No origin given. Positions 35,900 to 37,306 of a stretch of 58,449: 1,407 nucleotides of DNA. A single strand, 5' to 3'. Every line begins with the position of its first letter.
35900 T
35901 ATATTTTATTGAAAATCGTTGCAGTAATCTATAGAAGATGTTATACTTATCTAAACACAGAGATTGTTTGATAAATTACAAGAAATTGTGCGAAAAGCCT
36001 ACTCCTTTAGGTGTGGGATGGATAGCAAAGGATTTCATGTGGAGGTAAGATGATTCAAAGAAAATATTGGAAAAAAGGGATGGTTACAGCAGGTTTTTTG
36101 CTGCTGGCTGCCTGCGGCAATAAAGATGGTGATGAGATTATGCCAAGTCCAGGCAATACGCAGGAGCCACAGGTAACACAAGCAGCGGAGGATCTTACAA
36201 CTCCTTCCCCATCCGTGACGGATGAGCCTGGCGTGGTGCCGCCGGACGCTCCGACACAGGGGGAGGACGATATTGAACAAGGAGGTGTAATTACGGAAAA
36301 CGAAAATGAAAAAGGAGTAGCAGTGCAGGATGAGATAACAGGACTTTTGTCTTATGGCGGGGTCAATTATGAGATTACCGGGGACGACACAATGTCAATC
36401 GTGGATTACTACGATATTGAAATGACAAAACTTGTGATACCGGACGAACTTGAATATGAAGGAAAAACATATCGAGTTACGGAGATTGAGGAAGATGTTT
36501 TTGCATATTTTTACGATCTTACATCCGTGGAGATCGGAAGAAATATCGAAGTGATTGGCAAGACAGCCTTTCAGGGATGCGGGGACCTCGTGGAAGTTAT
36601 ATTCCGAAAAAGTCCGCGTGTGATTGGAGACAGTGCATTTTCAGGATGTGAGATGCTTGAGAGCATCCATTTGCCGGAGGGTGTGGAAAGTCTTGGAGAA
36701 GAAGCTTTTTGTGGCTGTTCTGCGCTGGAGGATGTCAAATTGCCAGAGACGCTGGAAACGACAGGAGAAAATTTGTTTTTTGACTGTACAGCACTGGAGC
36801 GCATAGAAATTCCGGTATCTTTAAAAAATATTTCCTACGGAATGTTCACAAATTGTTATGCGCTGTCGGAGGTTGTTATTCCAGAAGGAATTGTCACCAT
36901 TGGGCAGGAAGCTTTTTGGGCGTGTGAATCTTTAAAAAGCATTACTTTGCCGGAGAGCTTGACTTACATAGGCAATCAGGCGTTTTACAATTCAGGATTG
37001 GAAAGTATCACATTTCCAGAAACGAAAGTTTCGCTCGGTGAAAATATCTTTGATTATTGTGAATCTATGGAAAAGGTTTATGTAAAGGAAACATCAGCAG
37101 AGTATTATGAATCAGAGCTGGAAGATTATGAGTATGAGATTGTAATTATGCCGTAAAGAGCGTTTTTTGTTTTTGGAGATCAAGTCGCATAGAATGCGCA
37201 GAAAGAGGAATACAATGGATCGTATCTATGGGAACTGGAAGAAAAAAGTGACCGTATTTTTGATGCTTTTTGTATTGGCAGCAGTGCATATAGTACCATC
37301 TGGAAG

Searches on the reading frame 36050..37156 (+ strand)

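Call 7: search_protein_families(library=ncbifam, proteins=[window:36050-37156:+])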
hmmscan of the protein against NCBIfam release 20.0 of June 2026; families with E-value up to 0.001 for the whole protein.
window:36050-37156:+ (368 aa): 2 families
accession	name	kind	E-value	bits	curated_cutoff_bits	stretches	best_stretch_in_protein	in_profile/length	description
NF047961.1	adhesin_HupY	equivalog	1.6e-28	99.3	1250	3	264-335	180-251/978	leucine-rich repeat adhesin HupY/LrrG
NF045861.1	glide_Gli349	exception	1.1e-17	62.1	1750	1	244-341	2674-2772/3169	gliding machinery surface structure protein Gli349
